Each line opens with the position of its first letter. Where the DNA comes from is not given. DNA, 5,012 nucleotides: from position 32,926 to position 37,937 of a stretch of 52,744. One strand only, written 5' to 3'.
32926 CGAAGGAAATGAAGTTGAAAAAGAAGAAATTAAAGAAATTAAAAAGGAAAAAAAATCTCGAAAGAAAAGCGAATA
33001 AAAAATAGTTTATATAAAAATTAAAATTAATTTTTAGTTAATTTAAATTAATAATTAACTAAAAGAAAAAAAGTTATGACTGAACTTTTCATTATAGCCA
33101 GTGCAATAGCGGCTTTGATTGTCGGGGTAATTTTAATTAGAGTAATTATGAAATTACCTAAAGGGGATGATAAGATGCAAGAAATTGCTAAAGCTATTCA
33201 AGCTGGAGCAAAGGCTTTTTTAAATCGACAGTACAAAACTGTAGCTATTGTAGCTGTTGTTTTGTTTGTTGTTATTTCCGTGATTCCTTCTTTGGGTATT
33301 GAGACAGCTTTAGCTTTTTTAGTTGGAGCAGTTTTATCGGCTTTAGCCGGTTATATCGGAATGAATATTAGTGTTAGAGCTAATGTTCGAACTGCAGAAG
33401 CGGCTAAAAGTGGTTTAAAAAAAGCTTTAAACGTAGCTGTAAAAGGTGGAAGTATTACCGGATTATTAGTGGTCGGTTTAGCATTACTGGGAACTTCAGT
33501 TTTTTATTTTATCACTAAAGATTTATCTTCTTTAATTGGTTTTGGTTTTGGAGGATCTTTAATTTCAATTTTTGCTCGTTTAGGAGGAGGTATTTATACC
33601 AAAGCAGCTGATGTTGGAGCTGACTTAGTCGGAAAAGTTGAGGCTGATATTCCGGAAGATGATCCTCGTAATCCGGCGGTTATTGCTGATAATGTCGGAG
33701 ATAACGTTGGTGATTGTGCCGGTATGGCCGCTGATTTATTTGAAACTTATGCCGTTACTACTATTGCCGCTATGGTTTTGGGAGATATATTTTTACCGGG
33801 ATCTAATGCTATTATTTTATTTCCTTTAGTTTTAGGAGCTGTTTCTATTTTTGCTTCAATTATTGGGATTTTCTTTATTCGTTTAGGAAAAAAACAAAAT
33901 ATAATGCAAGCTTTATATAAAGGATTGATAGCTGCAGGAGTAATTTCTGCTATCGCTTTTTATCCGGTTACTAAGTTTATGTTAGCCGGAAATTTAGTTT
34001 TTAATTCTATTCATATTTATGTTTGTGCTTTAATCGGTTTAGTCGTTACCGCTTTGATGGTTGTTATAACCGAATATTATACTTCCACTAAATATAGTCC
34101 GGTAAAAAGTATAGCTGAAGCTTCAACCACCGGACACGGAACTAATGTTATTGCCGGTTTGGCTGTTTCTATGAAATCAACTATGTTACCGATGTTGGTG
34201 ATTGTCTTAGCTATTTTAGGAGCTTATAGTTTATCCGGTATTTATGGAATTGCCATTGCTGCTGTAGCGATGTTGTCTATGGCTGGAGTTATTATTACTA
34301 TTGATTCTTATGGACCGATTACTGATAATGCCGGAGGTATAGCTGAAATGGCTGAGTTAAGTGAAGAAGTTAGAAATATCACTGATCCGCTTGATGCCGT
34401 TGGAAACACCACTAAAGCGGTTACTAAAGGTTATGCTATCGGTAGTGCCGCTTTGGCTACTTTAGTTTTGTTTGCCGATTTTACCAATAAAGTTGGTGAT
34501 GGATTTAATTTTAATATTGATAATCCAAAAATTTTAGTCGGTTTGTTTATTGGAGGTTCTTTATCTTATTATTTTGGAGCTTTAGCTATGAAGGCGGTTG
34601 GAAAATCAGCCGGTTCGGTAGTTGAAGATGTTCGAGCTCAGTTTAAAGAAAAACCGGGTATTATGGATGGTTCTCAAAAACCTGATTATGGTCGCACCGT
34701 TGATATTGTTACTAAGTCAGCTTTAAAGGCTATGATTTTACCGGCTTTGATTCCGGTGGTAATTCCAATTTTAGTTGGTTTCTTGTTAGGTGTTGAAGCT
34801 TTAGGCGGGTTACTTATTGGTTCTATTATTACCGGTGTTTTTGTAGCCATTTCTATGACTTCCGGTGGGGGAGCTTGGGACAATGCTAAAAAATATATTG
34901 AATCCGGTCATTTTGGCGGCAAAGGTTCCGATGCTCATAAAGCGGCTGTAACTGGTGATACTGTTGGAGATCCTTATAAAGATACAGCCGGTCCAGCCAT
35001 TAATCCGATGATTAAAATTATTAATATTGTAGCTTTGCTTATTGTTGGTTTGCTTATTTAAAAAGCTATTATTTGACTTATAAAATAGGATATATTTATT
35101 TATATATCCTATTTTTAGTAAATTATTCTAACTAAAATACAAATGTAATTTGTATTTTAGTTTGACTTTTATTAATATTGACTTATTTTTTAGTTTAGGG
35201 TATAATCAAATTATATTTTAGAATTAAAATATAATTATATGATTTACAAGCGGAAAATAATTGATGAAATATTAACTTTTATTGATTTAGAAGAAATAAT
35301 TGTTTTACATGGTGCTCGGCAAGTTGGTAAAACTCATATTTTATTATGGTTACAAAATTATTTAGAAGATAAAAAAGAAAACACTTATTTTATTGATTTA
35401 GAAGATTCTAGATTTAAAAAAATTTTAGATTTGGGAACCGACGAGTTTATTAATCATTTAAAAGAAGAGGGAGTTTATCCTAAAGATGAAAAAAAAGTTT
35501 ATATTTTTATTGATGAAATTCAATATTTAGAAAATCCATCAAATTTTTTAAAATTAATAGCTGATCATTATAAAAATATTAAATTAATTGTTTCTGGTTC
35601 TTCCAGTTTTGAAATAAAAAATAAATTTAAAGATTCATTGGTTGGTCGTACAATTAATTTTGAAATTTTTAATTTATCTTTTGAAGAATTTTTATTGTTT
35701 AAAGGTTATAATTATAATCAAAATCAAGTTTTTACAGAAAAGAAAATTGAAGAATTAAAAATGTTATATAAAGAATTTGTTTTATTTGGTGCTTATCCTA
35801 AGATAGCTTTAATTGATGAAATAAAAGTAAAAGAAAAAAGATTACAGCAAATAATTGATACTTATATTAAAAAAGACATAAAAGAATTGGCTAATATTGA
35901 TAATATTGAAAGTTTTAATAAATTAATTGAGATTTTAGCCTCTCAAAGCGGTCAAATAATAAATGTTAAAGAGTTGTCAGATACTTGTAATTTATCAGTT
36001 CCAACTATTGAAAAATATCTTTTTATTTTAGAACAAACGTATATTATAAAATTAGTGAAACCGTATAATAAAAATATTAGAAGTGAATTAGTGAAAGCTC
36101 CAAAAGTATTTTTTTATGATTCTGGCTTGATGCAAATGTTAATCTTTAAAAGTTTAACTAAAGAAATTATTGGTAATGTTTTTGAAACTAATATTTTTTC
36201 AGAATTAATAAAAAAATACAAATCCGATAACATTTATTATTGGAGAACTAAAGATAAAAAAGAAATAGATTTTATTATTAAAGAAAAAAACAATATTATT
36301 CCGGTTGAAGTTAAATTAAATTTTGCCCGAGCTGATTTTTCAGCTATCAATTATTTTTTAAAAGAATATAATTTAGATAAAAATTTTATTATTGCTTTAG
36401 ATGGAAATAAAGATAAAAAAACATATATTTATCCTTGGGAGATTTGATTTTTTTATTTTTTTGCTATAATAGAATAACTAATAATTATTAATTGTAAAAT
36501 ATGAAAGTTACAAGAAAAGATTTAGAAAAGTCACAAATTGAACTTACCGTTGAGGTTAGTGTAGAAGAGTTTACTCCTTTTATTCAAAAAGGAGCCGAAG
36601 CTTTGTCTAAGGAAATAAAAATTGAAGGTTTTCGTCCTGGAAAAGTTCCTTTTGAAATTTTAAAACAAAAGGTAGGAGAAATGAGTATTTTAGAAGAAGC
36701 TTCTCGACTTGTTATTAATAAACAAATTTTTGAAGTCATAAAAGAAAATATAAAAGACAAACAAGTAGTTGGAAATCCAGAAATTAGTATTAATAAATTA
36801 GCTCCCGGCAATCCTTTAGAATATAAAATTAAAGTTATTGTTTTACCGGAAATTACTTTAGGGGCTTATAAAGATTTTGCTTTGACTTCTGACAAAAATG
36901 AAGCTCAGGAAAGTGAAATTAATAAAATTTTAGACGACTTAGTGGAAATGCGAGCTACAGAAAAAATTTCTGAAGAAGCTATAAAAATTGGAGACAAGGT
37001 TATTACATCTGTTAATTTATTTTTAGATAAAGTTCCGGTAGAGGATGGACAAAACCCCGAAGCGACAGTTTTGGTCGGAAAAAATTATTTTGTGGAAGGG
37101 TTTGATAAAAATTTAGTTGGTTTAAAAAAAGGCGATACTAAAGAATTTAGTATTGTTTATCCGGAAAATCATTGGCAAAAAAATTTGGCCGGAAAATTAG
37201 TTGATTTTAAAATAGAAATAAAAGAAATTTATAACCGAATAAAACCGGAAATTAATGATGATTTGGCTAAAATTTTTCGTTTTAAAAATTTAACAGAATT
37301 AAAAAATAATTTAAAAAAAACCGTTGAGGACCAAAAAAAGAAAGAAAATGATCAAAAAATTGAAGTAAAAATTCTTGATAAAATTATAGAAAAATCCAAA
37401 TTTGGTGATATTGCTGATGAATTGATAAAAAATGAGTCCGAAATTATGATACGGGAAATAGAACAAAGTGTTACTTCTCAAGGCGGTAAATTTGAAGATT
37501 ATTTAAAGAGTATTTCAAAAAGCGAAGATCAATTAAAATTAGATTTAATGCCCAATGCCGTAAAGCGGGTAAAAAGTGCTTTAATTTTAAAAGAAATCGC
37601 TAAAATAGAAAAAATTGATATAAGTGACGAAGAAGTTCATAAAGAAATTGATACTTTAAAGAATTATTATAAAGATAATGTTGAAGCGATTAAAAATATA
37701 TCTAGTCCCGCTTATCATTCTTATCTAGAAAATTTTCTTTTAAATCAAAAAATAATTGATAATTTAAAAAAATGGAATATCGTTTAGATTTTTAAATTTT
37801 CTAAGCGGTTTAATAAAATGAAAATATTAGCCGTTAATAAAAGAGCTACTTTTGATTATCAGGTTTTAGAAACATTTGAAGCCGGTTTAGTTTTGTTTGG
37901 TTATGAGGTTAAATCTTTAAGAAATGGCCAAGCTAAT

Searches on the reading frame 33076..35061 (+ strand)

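Call 29: search_protein_families(library=pfam, max_evalue=0.00001, proteins=[window:33076-35061:+])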
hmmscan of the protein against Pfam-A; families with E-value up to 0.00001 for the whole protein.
window:33076-35061:+ (661 aa): 1 family
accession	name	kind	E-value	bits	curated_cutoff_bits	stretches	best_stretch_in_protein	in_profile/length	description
PF03030.21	H_PPase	-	2.2e-274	912.5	29.7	1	11-656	1-645/645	Inorganic H+ pyrophosphatase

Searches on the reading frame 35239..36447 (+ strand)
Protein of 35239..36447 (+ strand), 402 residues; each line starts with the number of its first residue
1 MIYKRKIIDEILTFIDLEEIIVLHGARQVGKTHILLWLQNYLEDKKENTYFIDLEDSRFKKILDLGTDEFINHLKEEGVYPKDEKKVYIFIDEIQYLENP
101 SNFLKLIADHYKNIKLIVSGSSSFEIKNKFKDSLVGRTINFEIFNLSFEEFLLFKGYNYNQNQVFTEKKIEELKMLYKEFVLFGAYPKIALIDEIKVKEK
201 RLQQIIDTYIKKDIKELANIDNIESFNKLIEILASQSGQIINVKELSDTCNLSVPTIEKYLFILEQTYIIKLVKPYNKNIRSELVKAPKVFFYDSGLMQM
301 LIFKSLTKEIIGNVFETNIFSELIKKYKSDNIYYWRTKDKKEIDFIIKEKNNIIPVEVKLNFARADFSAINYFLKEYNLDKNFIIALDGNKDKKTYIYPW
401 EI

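Call 29: search_protein_families(library=pfam, max_evalue=0.00001, proteins=[window:35239-36447:+])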
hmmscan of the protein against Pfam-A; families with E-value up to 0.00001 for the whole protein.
window:35239-36447:+ (402 aa): 3 families
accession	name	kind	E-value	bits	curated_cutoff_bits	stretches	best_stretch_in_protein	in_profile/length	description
PF13635.12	DUF4143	-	1.6e-43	148.7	28.1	1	211-360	1-159/160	Domain of unknown function (DUF4143)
PF13173.12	AAA_14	-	6.3e-30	104.3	27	1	19-152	3-129/129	AAA domain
PF13401.12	AAA_22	-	2.5e-06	28.3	27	0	18-124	5-126/130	AAA domain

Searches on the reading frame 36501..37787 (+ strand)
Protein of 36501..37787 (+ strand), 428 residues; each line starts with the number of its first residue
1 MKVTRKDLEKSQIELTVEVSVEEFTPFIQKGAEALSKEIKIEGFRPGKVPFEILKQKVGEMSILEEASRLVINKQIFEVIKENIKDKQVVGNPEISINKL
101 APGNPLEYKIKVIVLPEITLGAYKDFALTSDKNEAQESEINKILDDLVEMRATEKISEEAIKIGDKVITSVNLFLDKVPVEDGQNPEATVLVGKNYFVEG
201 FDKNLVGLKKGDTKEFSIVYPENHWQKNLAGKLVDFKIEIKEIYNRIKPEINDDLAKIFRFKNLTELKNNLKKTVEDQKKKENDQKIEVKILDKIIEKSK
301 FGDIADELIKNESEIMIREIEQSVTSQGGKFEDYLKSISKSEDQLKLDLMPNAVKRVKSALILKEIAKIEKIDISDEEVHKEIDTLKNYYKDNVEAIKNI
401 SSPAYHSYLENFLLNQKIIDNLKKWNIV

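Call 30: search_protein_families(library=pfam, max_evalue=0.00001, proteins=[window:36501-37787:+])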
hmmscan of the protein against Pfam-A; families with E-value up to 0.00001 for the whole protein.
window:36501-37787:+ (428 aa): 3 families
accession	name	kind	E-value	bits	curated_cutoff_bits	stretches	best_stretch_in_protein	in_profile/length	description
PF05697.18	Trigger_N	-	3.6e-32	112.1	22.2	1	1-146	1-143/144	Bacterial trigger factor protein (TF)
PF05698.19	Trigger_C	-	4.6e-29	102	22.7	1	264-423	2-161/162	Bacterial trigger factor protein (TF) C-terminus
PF00254.34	FKBP_C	-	4.1e-07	30.7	21.1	1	159-240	3-93/94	FKBP-type peptidyl-prolyl cis-trans isomerase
